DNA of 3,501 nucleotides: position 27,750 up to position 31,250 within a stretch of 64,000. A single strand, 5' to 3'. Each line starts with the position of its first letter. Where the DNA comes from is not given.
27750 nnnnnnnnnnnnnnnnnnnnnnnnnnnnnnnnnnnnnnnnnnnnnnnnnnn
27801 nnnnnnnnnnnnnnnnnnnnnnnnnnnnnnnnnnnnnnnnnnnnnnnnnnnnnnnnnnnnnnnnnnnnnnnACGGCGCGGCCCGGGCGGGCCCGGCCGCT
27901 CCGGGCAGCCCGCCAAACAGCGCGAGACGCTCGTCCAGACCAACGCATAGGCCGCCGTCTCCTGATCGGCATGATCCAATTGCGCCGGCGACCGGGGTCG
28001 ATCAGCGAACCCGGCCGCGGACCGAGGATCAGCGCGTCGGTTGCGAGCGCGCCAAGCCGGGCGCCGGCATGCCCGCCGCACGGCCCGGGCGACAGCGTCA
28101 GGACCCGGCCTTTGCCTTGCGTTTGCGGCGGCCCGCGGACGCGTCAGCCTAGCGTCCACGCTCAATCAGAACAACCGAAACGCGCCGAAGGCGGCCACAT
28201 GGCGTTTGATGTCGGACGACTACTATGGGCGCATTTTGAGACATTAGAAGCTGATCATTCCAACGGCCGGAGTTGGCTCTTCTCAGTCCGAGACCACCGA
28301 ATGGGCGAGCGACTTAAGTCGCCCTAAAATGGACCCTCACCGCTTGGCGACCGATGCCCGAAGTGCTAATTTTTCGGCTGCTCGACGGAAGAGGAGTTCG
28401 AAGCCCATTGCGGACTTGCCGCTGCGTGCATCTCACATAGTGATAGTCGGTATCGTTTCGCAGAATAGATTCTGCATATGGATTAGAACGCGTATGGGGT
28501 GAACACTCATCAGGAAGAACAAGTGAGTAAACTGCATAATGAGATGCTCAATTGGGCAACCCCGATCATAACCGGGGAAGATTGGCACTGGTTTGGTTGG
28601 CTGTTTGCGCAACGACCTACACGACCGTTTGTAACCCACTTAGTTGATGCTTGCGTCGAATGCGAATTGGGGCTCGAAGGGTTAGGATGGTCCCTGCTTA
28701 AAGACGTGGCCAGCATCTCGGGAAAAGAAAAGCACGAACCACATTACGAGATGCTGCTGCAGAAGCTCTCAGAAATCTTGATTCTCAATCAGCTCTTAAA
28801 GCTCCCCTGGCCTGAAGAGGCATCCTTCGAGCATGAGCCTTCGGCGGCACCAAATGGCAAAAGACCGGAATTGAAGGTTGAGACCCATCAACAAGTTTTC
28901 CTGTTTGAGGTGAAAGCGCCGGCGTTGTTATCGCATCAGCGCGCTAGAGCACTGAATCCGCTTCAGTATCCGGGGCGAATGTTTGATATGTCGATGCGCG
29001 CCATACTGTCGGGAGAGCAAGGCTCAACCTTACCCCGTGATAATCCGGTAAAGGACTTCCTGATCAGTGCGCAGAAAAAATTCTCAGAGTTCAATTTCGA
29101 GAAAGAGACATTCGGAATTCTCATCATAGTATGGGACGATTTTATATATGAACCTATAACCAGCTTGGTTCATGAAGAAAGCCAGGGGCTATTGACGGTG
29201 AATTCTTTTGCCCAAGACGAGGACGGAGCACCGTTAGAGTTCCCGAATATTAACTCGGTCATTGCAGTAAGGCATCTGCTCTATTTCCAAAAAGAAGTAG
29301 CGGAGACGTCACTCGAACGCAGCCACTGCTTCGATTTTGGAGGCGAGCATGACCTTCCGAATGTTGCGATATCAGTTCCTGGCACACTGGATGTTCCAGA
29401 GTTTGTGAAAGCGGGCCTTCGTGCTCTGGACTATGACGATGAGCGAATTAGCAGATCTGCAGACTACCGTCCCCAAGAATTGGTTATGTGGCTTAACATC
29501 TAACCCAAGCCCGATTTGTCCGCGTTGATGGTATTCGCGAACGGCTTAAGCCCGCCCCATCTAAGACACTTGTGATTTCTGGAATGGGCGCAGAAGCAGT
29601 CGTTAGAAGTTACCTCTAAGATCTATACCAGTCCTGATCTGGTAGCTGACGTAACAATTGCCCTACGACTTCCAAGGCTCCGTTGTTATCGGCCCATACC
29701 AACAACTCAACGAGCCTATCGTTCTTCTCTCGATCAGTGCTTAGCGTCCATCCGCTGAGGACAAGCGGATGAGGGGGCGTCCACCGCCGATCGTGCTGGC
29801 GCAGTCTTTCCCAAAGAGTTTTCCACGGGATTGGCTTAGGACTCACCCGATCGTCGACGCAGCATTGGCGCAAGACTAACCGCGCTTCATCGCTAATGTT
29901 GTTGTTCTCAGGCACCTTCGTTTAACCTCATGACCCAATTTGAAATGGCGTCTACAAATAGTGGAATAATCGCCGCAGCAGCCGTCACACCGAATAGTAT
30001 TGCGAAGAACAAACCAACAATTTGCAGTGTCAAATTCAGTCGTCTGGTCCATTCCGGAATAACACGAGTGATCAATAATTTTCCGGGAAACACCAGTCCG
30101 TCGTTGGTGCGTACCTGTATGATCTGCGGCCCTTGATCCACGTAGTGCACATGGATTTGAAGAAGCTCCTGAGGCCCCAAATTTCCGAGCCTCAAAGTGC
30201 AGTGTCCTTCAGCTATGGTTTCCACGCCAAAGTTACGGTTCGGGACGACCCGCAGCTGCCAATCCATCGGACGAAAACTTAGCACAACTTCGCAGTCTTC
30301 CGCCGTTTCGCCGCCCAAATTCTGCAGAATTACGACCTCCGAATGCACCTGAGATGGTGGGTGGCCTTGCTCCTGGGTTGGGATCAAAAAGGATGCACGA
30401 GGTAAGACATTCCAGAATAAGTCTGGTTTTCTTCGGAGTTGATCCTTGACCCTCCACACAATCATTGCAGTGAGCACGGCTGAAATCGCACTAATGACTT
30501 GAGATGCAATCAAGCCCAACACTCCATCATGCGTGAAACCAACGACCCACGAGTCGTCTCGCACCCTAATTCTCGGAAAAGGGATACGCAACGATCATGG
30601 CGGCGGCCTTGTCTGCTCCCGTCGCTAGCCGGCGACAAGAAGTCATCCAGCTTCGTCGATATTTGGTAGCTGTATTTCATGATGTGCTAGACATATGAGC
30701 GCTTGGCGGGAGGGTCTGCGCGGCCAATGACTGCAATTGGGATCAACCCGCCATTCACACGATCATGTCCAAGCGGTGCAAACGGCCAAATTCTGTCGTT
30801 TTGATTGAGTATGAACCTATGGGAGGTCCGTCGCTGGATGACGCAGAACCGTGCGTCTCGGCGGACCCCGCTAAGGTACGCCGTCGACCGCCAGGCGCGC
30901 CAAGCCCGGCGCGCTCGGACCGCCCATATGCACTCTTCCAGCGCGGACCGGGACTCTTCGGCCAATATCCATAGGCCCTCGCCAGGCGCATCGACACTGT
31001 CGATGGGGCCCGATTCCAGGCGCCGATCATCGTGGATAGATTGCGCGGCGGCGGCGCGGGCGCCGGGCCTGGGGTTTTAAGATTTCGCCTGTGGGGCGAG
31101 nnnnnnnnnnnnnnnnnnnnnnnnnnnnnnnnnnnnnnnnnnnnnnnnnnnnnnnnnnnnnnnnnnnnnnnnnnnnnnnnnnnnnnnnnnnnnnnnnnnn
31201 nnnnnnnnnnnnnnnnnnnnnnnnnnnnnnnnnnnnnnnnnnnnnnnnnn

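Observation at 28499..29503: Islet ORF A has the motif order of a PD-(D/E)xK nuclease, with no cognate methyltransferase nearby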

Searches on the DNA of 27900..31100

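Call 82: search_rna_families(source=window, start=27900, end=31100, threshold=evalue, max_evalue=1)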
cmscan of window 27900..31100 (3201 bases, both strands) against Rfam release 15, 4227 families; matches with E-value up to 1: 0.
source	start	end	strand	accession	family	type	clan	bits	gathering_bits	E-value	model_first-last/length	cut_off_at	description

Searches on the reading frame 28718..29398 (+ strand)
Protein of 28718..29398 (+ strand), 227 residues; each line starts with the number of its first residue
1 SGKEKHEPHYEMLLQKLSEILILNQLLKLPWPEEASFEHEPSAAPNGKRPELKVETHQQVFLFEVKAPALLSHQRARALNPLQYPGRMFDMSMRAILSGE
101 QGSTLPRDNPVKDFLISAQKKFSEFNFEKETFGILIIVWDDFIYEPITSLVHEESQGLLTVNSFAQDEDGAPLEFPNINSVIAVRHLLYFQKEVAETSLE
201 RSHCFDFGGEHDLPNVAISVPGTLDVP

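Call 46: predict_structure(alignment_id=A3)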
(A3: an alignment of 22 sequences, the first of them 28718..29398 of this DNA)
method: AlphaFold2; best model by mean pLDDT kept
length: 227 residues; sequences in the alignment: 22
mean_pLDDT: 83.9   pTM: 0.84
mean pLDDT of the five models: 83.9, 83.9, 83.7, 83.7, 81.0
residues with pLDDT >= 90: 76; 70-90: 129; 50-70: 19; < 50: 3
segments of 3 or more residues with pLDDT < 50: 1-3
pLDDT, mean of each block of 10 residues (from residue 1): 64 89 91 89 60 92 93 82 76 83 77 91 86 93 72 86 89 94 89 85 80 79 91
secondary structure, 60 per line:
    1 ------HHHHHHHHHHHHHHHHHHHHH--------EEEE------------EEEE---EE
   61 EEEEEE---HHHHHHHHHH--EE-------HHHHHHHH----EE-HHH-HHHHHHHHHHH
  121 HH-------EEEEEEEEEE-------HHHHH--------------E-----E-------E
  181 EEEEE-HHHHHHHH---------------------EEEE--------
elements in order: H7-27 E36-39 E52-55 E59-66 H70-79 H91-98 H110-122 E130-139 H147-151 E180-185 H187-194 E216-219

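Call 49: fold_search(model_id=the predicted structure, library=pdb)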
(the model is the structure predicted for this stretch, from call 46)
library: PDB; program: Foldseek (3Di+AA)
matches with E <= 10: 189; with E <= 0.001: 0
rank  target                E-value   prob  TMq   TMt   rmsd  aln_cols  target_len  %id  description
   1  2wj0_B                9.1e-02  0.60  0.16  0.27  11.9        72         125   14  Crystal structures of Holliday junction resolvases from Archaeoglobus fulgidus bound to DNA substrate (released 2009-05-26)
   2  2wiw_B                9.1e-02  0.21  0.13  0.21  16.9       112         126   12  Crystal structures of Holliday junction resolvases from Archaeoglobus fulgidus bound to DNA substrate (released 2009-05-26)
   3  1ob9                  9.7e-02  0.84  0.17  0.29   4.3        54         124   15  Holliday Junction Resolving Enzyme (released 2004-10-15)
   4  8z4i_B                1.0e-01  0.60  0.32  0.20  10.0       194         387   13  crystal structure of Cdn1 in complex with cA3 (released 2026-02-04)
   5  2wcw_A                1.1e-01  0.72  0.18  0.29  11.7        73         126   14  1.6A resolution structure of Archaeoglobus fulgidus Hjc, a Holliday junction resolvase from an archaeal hyperthermophi (released 2009-03-24)
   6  2eo0_B                1.2e-01  0.35  0.15  0.26  16.6        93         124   16  Crystal Structure of Holliday Junction Resolvase ST1444 (released 2007-10-02)
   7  7vsr_M                1.2e-01  0.57  0.27  0.21   9.0       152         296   12  Structure of McrBC (stalkless mutant) (released 2023-02-15)
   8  8ibz_C                1.2e-01  0.44  0.26  0.09  15.7       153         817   13  Structure of R2 with 5'ORF and 3'UTR (released 2023-09-20)
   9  2p14                  1.2e-01  0.30  0.26  0.30  11.4       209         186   11  Crystal structure of small subunit (R.BspD6I2) of the heterodimeric restriction endonuclease R.BspD6I (released 2008-03-11)
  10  8iby_C                1.4e-01  0.47  0.27  0.09  14.3       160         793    9  Structure of R2 with 5'ORF (released 2023-09-20)
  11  5lhc_A                1.6e-01  0.35  0.16  0.07  10.3        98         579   13  The structure of D456A mutant of Nt.BspD6I nicking endonuclease at 0.24 nm resolution . (released 2017-08-16)
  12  9dou_A                1.6e-01  0.33  0.21  0.06  16.8       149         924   11  Taeniopygia guttata R2 retrotransposon (R2Tg) initiating target-primed reverse transcription (released 2025-05-21)
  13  9c1m_G                1.8e-01  0.82  0.30  0.17   5.6       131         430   11  HerA-DUF assembly 1 (released 2025-06-04)
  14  5liq_A                1.8e-01  0.30  0.15  0.07  11.1        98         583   13  The structure of C160S,C508S,C578S mutant of Nt.BspD6I nicking endonuclease at 0.185 nm resolution . (released 2017-08-02)
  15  2wcw_D                1.9e-01  0.54  0.18  0.30  11.8        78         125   14  1.6A resolution structure of Archaeoglobus fulgidus Hjc, a Holliday junction resolvase from an archaeal hyperthermophi (released 2009-03-24)
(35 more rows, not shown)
